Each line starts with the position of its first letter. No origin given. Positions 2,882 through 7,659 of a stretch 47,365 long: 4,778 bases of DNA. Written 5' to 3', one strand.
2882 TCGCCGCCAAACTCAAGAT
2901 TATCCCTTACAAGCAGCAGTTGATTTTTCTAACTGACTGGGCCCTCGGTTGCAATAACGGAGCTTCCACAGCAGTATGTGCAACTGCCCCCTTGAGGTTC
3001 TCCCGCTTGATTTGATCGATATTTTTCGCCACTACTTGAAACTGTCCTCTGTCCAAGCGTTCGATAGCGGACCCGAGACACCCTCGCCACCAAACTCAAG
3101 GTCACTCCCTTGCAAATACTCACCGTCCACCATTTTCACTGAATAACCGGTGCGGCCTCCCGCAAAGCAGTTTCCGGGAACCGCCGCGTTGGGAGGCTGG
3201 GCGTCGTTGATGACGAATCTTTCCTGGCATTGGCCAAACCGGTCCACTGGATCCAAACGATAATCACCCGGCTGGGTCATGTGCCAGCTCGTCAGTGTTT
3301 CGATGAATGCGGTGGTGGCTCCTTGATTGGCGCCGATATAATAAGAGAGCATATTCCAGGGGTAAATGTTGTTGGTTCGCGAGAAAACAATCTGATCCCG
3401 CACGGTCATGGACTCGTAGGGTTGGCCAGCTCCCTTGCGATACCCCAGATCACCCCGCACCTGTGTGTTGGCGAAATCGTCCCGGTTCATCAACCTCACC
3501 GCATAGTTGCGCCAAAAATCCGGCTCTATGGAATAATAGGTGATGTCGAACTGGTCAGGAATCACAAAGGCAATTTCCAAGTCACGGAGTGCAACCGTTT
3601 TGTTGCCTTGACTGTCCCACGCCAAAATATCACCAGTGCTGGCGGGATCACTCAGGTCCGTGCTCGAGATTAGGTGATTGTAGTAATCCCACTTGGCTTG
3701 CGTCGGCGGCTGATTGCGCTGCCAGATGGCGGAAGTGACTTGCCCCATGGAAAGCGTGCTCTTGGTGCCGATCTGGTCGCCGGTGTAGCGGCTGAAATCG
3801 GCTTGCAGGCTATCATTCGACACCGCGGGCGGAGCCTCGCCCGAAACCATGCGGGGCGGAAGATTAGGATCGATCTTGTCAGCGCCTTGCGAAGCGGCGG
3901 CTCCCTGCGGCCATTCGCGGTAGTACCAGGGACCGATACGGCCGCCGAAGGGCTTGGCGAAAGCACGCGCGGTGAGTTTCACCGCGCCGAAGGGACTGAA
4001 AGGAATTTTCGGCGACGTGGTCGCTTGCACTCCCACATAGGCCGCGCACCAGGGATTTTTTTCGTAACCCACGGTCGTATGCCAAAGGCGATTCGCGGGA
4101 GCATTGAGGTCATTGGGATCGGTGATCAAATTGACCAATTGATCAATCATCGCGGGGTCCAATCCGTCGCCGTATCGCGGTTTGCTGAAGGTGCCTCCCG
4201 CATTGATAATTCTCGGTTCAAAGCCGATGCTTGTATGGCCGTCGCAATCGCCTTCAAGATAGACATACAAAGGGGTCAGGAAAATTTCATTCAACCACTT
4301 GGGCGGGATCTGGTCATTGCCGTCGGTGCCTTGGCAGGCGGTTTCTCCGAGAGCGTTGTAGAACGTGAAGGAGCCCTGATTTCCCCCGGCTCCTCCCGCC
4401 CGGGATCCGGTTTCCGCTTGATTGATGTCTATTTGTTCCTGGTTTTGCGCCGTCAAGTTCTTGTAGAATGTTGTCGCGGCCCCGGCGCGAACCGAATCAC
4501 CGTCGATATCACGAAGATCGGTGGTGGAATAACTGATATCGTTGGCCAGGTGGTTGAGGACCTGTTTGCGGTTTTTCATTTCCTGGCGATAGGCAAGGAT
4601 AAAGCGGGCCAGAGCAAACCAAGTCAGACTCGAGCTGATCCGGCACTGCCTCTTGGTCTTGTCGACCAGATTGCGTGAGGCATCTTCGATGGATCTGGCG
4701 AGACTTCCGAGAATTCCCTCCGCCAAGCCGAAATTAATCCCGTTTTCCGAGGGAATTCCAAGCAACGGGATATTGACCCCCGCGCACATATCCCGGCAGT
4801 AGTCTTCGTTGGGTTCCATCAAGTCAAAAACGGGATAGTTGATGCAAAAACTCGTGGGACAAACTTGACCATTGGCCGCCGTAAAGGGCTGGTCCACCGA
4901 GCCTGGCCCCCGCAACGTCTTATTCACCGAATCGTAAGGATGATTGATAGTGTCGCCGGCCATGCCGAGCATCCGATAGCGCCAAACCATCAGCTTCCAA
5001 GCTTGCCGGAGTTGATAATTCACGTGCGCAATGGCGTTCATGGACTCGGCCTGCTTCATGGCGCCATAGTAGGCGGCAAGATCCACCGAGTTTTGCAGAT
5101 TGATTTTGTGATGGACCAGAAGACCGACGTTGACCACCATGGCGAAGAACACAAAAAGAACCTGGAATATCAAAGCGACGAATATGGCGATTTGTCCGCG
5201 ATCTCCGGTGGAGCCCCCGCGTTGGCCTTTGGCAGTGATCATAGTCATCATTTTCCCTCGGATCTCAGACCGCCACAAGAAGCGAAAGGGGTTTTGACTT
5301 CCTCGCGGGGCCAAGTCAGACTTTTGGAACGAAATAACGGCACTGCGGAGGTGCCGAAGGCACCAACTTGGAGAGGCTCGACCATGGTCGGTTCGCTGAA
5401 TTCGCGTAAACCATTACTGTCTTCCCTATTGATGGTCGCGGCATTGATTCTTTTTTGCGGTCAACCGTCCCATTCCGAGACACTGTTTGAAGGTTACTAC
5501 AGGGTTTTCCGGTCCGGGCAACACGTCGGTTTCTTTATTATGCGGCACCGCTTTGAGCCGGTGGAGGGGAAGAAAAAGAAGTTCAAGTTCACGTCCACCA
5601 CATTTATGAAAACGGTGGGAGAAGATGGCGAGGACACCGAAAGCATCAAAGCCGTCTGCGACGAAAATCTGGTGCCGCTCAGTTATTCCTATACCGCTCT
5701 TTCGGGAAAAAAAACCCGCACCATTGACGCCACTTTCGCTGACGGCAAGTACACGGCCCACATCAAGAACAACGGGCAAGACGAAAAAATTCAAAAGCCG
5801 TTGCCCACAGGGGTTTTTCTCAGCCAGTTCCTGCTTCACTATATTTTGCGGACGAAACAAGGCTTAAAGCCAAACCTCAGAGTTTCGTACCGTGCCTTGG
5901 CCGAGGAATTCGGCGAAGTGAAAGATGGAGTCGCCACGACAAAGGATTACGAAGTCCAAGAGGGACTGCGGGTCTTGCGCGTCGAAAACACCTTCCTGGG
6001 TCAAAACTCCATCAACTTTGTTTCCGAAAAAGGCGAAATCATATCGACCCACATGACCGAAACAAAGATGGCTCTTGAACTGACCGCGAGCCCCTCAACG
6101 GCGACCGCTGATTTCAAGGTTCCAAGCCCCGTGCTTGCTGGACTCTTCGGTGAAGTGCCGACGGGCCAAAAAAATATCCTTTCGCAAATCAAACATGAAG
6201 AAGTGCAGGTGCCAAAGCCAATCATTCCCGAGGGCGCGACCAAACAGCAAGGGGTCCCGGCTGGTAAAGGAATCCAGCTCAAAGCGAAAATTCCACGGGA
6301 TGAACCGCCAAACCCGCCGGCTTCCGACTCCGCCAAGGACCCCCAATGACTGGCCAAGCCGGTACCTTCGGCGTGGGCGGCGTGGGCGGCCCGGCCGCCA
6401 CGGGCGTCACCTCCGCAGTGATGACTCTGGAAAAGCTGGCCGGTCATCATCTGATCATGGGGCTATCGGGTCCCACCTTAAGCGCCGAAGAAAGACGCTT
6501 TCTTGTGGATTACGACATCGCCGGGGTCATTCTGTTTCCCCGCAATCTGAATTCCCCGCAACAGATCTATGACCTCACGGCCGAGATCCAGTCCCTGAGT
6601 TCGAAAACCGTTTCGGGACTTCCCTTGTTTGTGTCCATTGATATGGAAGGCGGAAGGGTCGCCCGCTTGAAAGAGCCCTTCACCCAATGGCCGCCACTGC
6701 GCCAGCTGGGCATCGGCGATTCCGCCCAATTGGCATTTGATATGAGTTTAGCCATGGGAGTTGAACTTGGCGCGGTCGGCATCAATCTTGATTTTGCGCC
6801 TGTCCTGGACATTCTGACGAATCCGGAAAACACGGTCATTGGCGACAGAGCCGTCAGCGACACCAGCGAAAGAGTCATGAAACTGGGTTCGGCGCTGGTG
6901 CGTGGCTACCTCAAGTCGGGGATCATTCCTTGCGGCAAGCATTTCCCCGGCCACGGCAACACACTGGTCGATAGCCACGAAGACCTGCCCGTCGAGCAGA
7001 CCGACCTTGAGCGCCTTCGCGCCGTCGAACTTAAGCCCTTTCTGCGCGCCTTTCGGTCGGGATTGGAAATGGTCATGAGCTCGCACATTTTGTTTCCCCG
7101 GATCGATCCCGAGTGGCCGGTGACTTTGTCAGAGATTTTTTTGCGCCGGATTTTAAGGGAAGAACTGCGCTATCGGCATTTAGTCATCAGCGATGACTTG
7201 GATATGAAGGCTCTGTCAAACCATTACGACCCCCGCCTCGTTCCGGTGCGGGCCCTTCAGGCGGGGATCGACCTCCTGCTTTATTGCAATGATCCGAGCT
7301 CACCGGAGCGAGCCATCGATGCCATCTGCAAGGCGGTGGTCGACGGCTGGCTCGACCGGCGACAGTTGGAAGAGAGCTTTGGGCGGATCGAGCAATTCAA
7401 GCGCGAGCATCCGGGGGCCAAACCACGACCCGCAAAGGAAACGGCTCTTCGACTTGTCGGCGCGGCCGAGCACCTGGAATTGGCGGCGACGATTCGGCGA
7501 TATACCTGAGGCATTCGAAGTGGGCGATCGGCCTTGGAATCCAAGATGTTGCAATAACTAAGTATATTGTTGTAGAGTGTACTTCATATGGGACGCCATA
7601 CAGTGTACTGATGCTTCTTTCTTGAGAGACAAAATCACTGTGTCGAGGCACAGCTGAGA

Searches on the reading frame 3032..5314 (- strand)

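Call 27: search_protein_families(library=pfam, proteins=[window:3032-5314:-])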
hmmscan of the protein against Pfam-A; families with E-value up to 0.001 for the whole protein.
window:3032-5314:- (760 aa): 1 family
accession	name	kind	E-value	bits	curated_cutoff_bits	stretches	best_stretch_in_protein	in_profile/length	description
PF13400.11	Tad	-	4.8e-09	36.8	22.3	1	40-86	1-46/47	Putative Flp pilus-assembly TadE/G-like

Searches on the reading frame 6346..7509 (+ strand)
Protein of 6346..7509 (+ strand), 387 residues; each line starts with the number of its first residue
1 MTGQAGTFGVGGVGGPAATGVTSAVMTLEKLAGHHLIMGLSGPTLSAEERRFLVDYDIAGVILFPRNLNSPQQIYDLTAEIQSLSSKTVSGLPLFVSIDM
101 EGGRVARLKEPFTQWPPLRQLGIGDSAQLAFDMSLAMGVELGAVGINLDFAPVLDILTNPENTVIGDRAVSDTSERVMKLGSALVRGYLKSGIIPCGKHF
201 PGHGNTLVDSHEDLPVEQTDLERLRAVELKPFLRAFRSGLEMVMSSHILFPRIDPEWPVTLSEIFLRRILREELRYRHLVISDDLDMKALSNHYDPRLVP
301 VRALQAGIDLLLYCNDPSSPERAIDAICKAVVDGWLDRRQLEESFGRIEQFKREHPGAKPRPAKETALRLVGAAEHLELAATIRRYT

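Call 27: search_protein_families(library=pfam, proteins=[window:6346-7509:+])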
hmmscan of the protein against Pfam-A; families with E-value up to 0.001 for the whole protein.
window:6346-7509:+ (387 aa): 1 family
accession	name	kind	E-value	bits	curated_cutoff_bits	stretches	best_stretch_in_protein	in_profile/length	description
PF00933.27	Glyco_hydro_3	-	1.9e-74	251.4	27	1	44-349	15-314/316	Glycosyl hydrolase family 3 N terminal domain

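Call 28: find_homologous_proteins(query=window:6346-7509:+, max_evalue=1e-60)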
Query window:6346-7509:+ (387 aa): 4639 proteins with E <= 1e-60 among 8000 candidates; the best 120 are listed.
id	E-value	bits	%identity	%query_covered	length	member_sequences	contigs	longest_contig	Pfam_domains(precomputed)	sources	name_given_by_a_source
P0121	3.2e-238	808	100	94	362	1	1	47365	PF00933.28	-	-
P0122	3.0e-148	512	63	93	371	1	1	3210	PF00933.28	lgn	-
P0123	7.6e-144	498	62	93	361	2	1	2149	PF00933.28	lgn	-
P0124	2.8e-141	489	60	93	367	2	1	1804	PF00933.28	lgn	-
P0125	2.2e-140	486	61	93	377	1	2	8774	PF00933.28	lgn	-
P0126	7.8e-140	485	60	93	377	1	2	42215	PF00933.28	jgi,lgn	jgi:beta-N-acetylhexosaminidase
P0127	1.8e-138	480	58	93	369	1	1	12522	PF00933.28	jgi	jgi:beta-N-acetylhexosaminidase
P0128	3.2e-138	479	61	93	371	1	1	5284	PF00933.28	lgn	-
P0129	1.5e-137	477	59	93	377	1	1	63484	PF00933.28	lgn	-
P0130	4.4e-137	476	59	92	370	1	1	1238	PF00933.28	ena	-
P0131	1.0e-135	471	58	93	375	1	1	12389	PF00933.28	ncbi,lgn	-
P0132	1.4e-135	471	58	92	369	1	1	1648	PF00933.28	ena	-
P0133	1.4e-135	471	58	93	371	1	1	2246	PF00933.28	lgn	-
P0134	1.8e-135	470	59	93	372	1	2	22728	PF00933.28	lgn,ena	-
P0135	2.2e-135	470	58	93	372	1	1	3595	PF00933.28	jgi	jgi:beta-N-acetylhexosaminidase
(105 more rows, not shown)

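Call 29: find_encoding_contigs(protein=P0126, flank=10000, max_places=2)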
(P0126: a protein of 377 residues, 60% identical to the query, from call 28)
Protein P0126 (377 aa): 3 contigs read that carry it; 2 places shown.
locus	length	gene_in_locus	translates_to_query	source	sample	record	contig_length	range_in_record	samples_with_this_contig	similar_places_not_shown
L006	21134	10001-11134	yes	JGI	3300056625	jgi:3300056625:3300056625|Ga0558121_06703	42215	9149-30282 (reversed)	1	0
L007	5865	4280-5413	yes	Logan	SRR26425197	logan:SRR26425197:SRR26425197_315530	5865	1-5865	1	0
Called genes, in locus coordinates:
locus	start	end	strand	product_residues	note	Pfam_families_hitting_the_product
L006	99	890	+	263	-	-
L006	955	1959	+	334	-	PF01636:APH, PF02958:EcKL (weak)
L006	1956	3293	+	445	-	PF00483:NTP_transferase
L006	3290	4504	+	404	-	PF07075:NamZ_N, PF20732:NamZ_C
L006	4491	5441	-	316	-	-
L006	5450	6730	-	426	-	-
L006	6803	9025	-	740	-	PF13400:Tad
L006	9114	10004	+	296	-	-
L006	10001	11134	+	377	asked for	PF00933:Glyco_hydro_3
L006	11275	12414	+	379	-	PF03544:TonB_C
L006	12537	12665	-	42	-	-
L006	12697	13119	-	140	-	-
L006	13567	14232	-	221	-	-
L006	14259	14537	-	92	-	-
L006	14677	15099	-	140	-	-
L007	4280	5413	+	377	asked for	PF00933:Glyco_hydro_3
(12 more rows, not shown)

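Call 30: find_encoding_contigs(protein=P0129, flank=10000, max_places=2)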
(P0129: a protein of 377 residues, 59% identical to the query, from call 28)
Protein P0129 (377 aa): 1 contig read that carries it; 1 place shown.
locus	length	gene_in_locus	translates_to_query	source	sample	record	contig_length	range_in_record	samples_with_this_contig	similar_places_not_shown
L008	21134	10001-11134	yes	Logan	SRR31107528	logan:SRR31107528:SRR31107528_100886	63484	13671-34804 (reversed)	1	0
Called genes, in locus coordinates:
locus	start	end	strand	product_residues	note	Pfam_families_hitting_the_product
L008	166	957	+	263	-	-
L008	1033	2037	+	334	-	PF01636:APH, PF02958:EcKL (faint)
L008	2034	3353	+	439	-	PF00483:NTP_transferase, PF12804:NTP_transf_3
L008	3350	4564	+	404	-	PF07075:NamZ_N, PF20732:NamZ_C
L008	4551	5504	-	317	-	-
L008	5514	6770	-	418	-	-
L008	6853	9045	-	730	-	PF13400:Tad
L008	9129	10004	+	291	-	-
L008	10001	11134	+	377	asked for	PF00933:Glyco_hydro_3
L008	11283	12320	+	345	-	PF03544:TonB_C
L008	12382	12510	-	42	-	-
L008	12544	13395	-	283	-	-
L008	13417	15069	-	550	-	-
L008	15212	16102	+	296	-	PF00483:NTP_transferase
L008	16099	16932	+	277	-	-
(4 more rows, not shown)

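Call 60: find_encoding_contigs(protein=P0122, flank=10000, max_places=3)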
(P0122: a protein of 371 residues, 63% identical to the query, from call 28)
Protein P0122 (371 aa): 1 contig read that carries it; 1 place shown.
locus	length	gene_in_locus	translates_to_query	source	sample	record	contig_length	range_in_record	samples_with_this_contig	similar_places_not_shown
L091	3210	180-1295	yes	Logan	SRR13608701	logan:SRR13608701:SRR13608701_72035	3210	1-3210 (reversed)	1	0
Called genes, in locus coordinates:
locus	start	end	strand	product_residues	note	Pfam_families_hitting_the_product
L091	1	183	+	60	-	?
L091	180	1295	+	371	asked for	PF00933:Glyco_hydro_3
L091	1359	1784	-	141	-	-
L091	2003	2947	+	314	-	PF03544:TonB_C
